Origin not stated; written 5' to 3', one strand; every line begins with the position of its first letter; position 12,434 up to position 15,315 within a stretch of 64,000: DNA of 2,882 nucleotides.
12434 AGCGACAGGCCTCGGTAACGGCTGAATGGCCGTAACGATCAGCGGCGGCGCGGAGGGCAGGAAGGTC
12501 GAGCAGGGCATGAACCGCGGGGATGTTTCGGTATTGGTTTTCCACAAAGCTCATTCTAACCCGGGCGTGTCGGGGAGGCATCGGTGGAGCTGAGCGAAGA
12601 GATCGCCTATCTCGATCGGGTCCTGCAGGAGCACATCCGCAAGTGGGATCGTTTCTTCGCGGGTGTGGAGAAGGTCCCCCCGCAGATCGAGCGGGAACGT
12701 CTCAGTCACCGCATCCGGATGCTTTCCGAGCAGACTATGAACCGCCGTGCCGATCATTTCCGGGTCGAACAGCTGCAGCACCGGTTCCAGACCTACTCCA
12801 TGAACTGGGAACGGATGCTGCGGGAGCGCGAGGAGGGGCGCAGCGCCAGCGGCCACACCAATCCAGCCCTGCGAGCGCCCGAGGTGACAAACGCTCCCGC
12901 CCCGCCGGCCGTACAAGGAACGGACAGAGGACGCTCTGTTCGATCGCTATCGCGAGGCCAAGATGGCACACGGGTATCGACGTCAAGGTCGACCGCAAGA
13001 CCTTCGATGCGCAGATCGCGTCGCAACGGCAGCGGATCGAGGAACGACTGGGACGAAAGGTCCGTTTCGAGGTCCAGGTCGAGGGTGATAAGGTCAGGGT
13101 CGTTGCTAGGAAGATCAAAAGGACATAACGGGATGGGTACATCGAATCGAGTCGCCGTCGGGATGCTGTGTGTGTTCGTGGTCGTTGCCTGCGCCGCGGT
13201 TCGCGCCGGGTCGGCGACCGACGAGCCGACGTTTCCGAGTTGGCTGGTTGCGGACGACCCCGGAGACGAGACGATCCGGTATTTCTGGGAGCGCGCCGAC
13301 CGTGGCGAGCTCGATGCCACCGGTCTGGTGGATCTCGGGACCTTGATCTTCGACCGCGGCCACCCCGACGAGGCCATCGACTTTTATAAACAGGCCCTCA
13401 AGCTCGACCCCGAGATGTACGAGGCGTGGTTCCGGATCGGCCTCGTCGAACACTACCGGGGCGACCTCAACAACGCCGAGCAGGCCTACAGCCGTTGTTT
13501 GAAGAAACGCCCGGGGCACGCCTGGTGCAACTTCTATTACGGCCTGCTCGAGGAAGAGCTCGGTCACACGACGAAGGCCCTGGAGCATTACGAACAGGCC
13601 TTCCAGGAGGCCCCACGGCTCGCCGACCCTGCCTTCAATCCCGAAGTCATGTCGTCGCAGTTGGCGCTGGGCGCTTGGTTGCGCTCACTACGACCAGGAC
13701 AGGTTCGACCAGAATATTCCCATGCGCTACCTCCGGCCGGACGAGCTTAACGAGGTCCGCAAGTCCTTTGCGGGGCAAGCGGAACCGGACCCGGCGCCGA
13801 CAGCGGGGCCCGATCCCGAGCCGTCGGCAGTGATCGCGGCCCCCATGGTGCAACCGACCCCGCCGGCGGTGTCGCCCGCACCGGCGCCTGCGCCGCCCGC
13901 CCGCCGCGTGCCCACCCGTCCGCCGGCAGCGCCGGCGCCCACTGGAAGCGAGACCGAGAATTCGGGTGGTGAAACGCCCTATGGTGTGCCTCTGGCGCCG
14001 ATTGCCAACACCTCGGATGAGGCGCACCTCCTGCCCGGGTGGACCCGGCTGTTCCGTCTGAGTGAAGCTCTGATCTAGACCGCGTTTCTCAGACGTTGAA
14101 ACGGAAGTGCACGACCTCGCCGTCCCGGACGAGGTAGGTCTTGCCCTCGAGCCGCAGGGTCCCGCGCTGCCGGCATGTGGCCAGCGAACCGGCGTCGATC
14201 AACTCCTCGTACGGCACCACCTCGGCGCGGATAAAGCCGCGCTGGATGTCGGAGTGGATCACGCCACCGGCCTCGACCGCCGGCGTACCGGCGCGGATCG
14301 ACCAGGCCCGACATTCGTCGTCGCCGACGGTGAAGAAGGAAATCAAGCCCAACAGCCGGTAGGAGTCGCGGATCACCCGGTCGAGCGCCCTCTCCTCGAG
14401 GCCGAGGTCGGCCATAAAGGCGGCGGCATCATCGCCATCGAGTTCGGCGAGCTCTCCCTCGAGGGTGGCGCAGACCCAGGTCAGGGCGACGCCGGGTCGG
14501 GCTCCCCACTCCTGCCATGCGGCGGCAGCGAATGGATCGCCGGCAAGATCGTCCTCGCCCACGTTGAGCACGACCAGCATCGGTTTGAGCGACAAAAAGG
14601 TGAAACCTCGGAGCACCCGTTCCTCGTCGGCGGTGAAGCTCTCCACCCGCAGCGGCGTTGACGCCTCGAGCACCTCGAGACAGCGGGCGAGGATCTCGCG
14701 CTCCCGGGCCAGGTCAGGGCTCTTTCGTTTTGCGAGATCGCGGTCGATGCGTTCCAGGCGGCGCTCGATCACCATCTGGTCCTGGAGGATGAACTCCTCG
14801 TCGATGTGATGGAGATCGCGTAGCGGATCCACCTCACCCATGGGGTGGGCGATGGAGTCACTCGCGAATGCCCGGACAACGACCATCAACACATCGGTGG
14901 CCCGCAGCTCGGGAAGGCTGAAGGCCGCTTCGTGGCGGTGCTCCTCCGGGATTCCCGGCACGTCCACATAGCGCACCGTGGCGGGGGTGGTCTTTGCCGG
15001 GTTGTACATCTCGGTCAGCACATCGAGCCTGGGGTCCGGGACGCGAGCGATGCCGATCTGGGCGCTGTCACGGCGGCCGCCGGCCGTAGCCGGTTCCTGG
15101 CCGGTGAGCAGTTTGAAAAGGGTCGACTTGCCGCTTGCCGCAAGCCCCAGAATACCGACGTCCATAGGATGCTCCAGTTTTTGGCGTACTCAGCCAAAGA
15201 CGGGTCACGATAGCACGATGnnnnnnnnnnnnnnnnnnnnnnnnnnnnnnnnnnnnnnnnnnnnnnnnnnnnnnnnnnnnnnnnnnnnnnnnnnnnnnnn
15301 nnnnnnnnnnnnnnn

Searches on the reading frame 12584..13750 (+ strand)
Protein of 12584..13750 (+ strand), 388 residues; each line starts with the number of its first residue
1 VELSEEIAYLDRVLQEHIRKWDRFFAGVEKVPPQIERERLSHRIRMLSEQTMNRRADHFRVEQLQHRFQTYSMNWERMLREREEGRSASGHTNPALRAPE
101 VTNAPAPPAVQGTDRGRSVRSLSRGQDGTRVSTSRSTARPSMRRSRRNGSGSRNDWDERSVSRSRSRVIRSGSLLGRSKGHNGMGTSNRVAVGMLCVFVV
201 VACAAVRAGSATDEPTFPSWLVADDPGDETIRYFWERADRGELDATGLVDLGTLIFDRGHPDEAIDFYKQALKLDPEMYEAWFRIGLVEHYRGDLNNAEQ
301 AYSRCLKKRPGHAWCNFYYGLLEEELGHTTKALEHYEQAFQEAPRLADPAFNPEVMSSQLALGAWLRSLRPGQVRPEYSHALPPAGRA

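Call 25: search_protein_families(library=pfam, proteins=[window:12584-13750:+], max_evalue=0.00001)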
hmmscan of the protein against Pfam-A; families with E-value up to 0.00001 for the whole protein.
window:12584-13750:+ (388 aa): 11 families
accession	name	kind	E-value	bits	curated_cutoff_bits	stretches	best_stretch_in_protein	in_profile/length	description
PF07719.23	TPR_2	-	2.5e-17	61.9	27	0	247-277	3-33/34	Tetratricopeptide repeat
PF00515.34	TPR_1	-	2.3e-16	59.3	27.8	0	280-311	2-33/34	Tetratricopeptide repeat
PF13428.12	TPR_14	-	3.3e-12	46.2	23.5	0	249-285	5-41/44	Tetratricopeptide repeat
PF13424.12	TPR_12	-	1.6e-11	44.7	30.1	0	280-340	4-72/77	Tetratricopeptide repeat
PF13181.12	TPR_8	-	4.7e-11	42.4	25.7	0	256-277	12-33/34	Tetratricopeptide repeat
PF13432.12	TPR_16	-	6.4e-11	42.9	32.7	1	250-312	2-64/65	Tetratricopeptide repeat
PF14559.12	TPR_19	-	8e-09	36.1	25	0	257-284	3-30/68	Tetratricopeptide repeat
PF13414.12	TPR_11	-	9.7e-09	35.2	26.8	0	256-288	5-37/42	TPR repeat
PF13174.12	TPR_6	-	4.9e-08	33.6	26.3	0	280-311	1-32/33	Tetratricopeptide repeat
PF13431.12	TPR_17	-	1.4e-07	31.6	24.4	0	301-334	1-34/34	Tetratricopeptide repeat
PF13371.12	TPR_9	-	8.7e-07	29.3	35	0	258-310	8-60/73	Tetratricopeptide repeat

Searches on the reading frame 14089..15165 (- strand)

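Call 24: search_protein_families(library=ncbifam, proteins=[window:14089-15165:-], max_evalue=1e-10)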
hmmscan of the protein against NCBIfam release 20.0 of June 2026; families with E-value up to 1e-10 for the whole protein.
window:14089-15165:- (358 aa): 1 family
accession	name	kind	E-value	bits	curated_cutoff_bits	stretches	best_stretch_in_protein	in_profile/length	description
TIGR00092.1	TIGR00092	equivalog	8.2e-84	281.8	279.2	1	2-358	4-368/368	redox-regulated ATPase YchF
